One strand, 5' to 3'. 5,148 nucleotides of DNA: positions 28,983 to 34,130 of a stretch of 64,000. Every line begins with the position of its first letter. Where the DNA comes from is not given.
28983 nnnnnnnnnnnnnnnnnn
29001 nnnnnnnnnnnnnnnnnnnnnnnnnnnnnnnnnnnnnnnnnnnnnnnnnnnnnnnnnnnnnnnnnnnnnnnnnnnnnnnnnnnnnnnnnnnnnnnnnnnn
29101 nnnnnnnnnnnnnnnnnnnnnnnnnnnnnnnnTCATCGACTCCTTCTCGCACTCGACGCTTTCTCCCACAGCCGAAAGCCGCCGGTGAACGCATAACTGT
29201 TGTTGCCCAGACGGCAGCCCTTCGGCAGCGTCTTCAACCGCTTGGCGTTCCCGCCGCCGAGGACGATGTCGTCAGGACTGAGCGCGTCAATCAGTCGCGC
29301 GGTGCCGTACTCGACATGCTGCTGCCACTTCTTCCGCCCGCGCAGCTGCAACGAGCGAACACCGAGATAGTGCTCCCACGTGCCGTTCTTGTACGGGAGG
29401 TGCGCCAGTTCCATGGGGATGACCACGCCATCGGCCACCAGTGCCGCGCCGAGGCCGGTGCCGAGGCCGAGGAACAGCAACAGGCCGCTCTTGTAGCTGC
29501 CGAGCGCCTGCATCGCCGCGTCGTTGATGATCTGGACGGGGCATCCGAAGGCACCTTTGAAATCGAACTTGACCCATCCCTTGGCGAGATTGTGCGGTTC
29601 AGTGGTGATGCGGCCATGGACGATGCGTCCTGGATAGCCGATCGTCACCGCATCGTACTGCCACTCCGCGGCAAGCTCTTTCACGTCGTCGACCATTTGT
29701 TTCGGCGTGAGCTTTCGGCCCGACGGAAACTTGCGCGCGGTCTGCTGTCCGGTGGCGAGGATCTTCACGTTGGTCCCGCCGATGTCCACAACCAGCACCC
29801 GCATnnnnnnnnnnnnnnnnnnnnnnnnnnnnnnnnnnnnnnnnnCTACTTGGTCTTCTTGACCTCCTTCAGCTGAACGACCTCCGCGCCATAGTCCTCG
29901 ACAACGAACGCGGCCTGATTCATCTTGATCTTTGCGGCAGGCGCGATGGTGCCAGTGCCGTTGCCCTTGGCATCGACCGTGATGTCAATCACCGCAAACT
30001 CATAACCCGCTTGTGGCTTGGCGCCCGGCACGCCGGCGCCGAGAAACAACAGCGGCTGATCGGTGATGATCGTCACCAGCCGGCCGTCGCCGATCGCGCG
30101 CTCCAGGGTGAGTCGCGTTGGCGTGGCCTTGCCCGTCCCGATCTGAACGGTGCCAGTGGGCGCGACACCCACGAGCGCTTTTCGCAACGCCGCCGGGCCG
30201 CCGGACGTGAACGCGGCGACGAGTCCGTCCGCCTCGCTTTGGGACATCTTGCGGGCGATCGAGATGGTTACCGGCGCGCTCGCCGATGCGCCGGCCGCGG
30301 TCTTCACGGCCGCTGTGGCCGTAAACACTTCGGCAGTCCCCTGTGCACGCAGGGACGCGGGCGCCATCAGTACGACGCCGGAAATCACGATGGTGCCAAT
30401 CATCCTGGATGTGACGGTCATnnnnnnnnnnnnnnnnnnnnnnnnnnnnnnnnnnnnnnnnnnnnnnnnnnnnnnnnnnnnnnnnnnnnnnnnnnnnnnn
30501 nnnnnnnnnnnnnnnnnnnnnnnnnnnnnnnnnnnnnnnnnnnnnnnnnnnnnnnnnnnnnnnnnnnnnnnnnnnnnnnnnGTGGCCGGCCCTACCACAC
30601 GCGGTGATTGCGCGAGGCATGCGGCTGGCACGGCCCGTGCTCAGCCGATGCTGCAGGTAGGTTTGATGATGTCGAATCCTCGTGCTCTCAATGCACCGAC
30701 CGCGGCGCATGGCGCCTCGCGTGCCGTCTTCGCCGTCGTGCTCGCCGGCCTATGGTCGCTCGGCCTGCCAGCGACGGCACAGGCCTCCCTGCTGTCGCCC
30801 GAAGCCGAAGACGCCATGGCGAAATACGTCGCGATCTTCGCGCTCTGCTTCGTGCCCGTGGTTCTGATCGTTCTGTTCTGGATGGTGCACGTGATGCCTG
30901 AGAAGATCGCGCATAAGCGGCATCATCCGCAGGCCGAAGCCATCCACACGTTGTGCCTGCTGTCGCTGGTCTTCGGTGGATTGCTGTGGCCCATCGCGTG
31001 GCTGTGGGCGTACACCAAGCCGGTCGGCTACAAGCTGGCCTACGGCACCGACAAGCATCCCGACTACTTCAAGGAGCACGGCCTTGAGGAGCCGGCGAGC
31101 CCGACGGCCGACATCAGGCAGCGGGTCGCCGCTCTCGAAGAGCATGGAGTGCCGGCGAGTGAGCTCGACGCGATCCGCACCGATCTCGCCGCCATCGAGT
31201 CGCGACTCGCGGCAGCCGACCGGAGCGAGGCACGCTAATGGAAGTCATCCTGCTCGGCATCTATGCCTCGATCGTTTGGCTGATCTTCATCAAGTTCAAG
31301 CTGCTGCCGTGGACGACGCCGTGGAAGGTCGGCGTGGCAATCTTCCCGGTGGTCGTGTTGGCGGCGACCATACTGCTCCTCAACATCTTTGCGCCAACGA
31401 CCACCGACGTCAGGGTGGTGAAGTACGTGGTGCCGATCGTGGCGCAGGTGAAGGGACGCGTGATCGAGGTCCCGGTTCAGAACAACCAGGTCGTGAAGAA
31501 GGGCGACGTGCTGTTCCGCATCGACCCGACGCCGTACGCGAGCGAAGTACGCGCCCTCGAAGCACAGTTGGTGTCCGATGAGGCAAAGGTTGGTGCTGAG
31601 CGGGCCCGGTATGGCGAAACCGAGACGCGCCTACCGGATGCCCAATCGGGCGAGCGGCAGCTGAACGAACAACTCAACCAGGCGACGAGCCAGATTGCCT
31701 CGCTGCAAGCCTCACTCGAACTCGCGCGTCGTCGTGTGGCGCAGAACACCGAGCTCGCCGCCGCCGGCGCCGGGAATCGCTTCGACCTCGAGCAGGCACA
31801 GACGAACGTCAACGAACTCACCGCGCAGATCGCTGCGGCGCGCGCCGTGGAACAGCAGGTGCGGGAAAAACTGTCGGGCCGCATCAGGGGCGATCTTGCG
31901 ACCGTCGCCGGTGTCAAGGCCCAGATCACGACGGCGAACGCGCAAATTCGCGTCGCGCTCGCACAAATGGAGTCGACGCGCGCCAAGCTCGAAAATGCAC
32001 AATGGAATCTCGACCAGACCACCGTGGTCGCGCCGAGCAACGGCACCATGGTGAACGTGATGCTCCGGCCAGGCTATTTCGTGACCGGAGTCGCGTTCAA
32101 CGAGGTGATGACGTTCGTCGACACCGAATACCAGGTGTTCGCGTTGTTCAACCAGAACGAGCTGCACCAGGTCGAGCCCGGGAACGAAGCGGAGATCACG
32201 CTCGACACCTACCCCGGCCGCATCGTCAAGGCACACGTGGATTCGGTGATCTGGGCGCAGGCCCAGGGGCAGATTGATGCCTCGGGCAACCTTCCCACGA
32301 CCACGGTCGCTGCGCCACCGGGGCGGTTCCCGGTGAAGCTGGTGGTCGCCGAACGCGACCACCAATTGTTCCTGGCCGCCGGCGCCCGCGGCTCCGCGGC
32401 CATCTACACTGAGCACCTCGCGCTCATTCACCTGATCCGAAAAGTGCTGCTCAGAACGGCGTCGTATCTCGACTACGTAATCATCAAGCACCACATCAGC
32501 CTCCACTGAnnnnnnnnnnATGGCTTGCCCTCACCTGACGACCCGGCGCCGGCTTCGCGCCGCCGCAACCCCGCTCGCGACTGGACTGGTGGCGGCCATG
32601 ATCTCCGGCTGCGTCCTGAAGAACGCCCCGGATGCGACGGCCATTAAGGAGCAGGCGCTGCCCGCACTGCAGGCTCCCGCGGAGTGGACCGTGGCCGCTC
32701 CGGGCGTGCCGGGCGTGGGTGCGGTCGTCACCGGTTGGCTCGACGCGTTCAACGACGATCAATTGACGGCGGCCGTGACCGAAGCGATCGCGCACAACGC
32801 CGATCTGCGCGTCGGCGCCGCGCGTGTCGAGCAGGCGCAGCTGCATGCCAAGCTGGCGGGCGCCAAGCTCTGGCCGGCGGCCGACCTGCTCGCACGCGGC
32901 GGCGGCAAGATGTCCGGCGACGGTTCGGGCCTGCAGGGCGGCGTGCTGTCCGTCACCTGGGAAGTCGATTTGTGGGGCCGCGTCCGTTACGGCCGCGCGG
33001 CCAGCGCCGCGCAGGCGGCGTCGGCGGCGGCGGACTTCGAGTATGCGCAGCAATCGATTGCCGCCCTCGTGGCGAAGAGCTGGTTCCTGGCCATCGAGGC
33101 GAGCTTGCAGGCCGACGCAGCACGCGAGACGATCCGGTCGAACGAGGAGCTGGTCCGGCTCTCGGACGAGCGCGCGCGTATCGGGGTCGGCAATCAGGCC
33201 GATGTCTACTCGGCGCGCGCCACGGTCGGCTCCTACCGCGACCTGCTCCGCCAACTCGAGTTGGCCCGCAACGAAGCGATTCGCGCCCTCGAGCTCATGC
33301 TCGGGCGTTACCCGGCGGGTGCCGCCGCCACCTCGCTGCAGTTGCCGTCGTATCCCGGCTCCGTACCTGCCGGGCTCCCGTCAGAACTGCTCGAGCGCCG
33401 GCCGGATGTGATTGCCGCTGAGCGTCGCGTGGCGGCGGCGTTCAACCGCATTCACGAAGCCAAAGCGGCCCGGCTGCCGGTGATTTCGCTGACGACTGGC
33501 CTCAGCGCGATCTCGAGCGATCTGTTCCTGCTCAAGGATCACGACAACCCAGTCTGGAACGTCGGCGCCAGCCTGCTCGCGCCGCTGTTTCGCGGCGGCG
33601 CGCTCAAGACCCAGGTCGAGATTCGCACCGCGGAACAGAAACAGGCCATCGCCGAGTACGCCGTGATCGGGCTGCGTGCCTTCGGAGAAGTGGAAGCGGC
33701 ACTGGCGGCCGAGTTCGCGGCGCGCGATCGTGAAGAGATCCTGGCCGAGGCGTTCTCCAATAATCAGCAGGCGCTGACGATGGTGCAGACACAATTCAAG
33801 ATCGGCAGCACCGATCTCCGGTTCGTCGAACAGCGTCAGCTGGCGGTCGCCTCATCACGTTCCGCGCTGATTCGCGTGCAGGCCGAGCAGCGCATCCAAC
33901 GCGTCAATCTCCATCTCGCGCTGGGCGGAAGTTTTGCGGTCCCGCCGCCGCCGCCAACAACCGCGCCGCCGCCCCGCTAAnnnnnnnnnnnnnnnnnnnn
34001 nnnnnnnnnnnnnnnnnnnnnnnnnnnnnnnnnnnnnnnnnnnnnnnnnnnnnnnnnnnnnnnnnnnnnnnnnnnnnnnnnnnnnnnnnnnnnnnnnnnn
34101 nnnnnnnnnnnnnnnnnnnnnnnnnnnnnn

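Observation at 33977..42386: Sigma-54-driven eight-gene envelope operon of unknown function beside a GAF-type enhancer-binding protein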

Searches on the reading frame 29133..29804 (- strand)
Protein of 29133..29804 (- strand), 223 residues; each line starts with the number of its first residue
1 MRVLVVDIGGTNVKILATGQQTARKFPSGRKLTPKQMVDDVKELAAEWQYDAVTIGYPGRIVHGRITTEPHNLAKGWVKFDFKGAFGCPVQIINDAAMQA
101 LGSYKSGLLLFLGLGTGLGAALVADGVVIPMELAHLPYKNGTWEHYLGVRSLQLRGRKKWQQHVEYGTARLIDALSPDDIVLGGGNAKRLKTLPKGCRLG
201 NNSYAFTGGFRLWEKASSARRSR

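Call 32: search_protein_families(library=pfam, proteins=[window:29133-29804:-], max_evalue=1)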
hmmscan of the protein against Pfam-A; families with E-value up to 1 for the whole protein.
window:29133-29804:- (223 aa): 3 families
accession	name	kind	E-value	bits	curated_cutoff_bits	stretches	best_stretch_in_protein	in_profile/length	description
PF00480.26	ROK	-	6.9e-10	39.3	22.9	1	5-128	3-144/294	ROK family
PF02685.22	Glucokinase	-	0.025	14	22.1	1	4-102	1-105/314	Glucokinase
PF03652.20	RuvX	-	0.036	14.9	29.2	1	1-61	1-63/134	Holliday junction resolvase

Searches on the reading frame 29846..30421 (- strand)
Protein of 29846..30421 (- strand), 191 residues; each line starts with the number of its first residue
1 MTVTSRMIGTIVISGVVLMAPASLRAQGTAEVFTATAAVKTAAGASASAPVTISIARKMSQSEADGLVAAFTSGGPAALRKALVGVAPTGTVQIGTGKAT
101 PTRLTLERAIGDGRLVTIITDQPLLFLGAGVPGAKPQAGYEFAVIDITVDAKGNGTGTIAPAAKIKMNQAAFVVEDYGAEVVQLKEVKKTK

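Call 32: search_protein_families(library=pfam, proteins=[window:29846-30421:-], max_evalue=1)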
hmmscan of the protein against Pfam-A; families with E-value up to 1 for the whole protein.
window:29846-30421:- (191 aa): 2 families
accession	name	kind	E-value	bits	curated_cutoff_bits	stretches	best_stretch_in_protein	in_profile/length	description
PF23865.1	DUF7223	-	0.031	13.9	27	1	4-76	81-150/254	Domain of unknown function (DUF7223)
PF11611.13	DUF4352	-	0.14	12.9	25.9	1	134-162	29-57/122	Domain of unknown function (DUF4352)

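Call 55: search_protein_families(library=ncbifam, proteins=[window:29846-30421:-], max_evalue=0.01)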
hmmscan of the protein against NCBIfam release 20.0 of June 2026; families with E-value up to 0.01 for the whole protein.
window:29846-30421:- (191 aa): 0 families

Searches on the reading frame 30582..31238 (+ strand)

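Call 32: search_protein_families(library=pfam, proteins=[window:30582-31238:+], max_evalue=1)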
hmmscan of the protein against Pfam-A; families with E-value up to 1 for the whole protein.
window:30582-31238:+ (218 aa): 3 families
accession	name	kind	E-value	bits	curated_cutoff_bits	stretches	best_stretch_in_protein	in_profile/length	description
PF11742.13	DUF3302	-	6.3e-18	65.1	32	1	82-145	3-66/77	Protein of unknown function (DUF3302)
PF14373.11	Imm_superinfect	-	0.012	15.9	27.9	1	104-143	3-41/42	Superinfection immunity protein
PF05875.18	Ceramidase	-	0.071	12.9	32.5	1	80-138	127-185/259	Ceramidase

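Call 55: search_protein_families(library=ncbifam, proteins=[window:30672-31238:+], max_evalue=0.01)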
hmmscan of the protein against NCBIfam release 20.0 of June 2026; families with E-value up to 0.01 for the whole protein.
window:30672-31238:+ (188 aa): 0 families

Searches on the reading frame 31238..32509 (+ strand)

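Call 32: search_protein_families(library=pfam, proteins=[window:31238-32509:+], max_evalue=1)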
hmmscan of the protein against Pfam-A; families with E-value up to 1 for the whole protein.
window:31238-32509:+ (423 aa): 15 families
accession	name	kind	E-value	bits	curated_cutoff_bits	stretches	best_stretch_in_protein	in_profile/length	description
PF16576.10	HlyD_D23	-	2.3e-11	43.9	30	2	211-337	77-184/214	Barrel-sandwich domain of CusB or HlyD membrane-fusion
PF13437.12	HlyD_3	-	8.8e-09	36.5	22.2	2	67-111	2-47/106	HlyD family secretion protein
PF13533.13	Biotin_lipoyl_2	-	2.5e-08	34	29.8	1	65-96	1-32/32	Biotin-lipoyl like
PF00364.28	Biotin_lipoyl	-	0.00023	21.4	22.1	1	59-95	37-73/73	Biotin-requiring enzyme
PF02575.21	YbaB_DNA_bd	-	0.027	15.1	25.5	1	242-289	2-49/91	YbaB/EbfC DNA-binding family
PF05622.17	HOOK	-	0.046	12.9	35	1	119-204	287-372/514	HOOK protein coiled-coil region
PF16752.10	TBCC_N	-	0.26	12.1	27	0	129-160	46-78/115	Tubulin-specific chaperone C N-terminal domain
PF24627.1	PUMA_CC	-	0.34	11.4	30.1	1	117-168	9-60/74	PUMA coiled-coil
PF12128.14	DUF3584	-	0.36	8.7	31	1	185-260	835-911/1191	Protein of unknown function (DUF3584)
PF10241.14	KxDL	-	0.41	11.4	27.2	1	141-200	24-80/86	Uncharacterized conserved protein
PF03915.18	AIP3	-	0.5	9.9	31.6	1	139-254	78-198/406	Actin interacting protein 3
PF10186.14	ATG14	-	0.57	9.7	33.2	0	121-253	53-168/347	Vacuolar sorting 38 and autophagy-related subunit 14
PF10475.15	Vps54_N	-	0.67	9.7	27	1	188-263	27-102/291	Vacuolar-sorting protein 54, of GARP complex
PF16360.10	GTP-bdg_M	-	0.74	10.9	29.5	0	231-261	3-33/79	GTP-binding GTPase Middle Region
PF23735.1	KIF9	-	0.77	10.4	31.9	0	140-173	35-68/140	Kinesin-like protein KIF9 domain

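Call 55: search_protein_families(library=ncbifam, proteins=[window:31238-32509:+], max_evalue=0.01)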
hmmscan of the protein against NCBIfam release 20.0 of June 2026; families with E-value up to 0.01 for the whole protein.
window:31238-32509:+ (423 aa): 26 families (the best 25 are shown)
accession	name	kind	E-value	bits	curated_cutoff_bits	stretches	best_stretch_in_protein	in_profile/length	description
NF007785.0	PRK10476.1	equivalog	3.5e-33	114.9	376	2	38-238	22-207/347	multidrug transporter subunit MdtN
TIGR01730.1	RND_mfp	subfamily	2.6e-28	98.9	94.9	3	227-337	101-210/322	efflux RND transporter periplasmic adaptor subunit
TIGR00998.1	8a0101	subfamily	8.6e-28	97.2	390.8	1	40-337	18-281/334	EmrA/EmrK family multidrug efflux transporter periplasmic adaptor subunit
NF007850.1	PRK10559.1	equivalog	3e-23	82.4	400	2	184-339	73-224/303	p-hydroxybenzoic acid efflux pump subunit AaeA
NF045904.1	RND-peri-MexE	equivalog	6.8e-18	64.7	714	2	65-167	64-169/390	multidrug efflux RND transporter periplasmic adaptor subunit MexE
NF002939.0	PRK03598.1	equivalog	7.2e-17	61.5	393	1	66-334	46-277/332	secretion protein HlyD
TIGR01843.1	type_I_hlyD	subfamily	7.3e-17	61.4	208.65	2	140-328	153-339/422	HlyD family type I secretion periplasmic adaptor subunit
TIGR02971.1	heterocyst_DevB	subfamily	1e-16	61.3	129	1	71-337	23-278/327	ABC exporter membrane fusion protein, DevB family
TIGR03794.1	NHLM_micro_HlyD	equivalog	2.3e-10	40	156.2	1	63-322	57-318/421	NHLP bacteriocin system secretion protein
TIGR00999.1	8a0102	subfamily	7e-10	38.5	319.3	2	228-337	58-167/271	CzcB/NccB family metal efflux transporter periplasmic adaptor subunit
NF008589.1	PRK11556.1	equivalog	8.2e-10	38.1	391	1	65-120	85-140/392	MdtA/MuxA family multidrug efflux RND transporter periplasmic adaptor subunit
NF007132.1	PRK09578.1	equivalog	1.5e-09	37.1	512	2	67-167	68-171/396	MexX/AxyX family multidrug efflux RND transporter periplasmic adaptor subunit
NF008606.0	PRK11578.1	equivalog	4.8e-08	32.5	342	1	226-322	149-247/371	macrolide transporter subunit MacA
NF033138.2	RND-peri-MexC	equivalog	6.7e-08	32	625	2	37-167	37-169/375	MexC family multidrug efflux RND transporter periplasmic adaptor subunit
NF000272.2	OqxA_adapt_sub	exception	3e-07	29.8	835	1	181-308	104-223/391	multidrug efflux RND transporter periplasmic adaptor subunit OqxA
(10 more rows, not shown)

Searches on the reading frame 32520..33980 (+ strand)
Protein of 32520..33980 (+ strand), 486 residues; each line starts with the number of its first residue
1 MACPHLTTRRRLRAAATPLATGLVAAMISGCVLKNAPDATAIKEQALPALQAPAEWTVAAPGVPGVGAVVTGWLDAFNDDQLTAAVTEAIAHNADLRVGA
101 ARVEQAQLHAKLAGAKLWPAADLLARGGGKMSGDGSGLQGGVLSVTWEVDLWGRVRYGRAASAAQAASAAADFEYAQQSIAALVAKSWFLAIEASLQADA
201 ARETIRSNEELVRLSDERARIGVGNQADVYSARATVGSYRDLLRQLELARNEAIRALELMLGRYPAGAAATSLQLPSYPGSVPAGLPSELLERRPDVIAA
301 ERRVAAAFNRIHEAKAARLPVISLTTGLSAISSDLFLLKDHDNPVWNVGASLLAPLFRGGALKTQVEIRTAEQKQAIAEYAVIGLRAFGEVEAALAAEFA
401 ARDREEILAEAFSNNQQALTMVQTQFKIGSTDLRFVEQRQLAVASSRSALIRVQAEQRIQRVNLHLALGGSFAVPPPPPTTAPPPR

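Call 32: search_protein_families(library=pfam, proteins=[window:32520-33980:+], max_evalue=1)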
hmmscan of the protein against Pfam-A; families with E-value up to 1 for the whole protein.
window:32520-33980:+ (486 aa): 1 family
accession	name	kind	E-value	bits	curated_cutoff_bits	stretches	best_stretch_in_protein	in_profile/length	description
PF02321.23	OEP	-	5.5e-38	131.1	22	2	287-469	5-187/187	Outer membrane efflux protein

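Call 55: search_protein_families(library=ncbifam, proteins=[window:32520-33980:+], max_evalue=0.01)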
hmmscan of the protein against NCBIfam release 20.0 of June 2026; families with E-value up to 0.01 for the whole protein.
window:32520-33980:+ (486 aa): 9 families
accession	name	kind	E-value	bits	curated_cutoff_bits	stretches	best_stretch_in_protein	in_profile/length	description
TIGR01845.1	outer_NodT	subfamily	7.2e-74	249.3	210.05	1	24-470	3-459/460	efflux transporter outer membrane subunit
NF033143.1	efflux_OM_AdeK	equivalog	1.8e-38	132.5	900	1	65-472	47-462/480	multidrug efflux RND transporter AdeIJK outer membrane channel subunit AdeK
NF007347.1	PRK09837.1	subfamily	4e-34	118.3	598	1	69-472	51-459/461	Cu(I)/Ag(I) efflux RND transporter outer membrane protein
NF033142.1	efflux_OM_AdeC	exception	2.1e-28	99.2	975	1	78-471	60-461/465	multidrug efflux RND transporter AdeABC outer membrane channel subunit AdeC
TIGR01844.1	type_I_sec_TolC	subfamily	2.7e-25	89.3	225.15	1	81-469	4-398/414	TolC family outer membrane protein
NF047721.1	ToxDrgExpTdeA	equivalog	2.9e-23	82.5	550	1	71-394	48-375/455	toxin/drug exporter TdeA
NF007390.0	PRK09915.1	equivalog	2.5e-19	69.3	597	1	145-473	151-480/488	MdtP family multidrug efflux transporter outer membrane subunit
NF008524.1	PRK11459.1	equivalog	9.7e-18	64.2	650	2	143-472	147-476/478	multidrug resistance outer membrane protein MdtQ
NF007002.0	PRK09465.1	equivalog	0.0025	16.4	495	0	147-367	94-322/460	outer membrane channel protein TolC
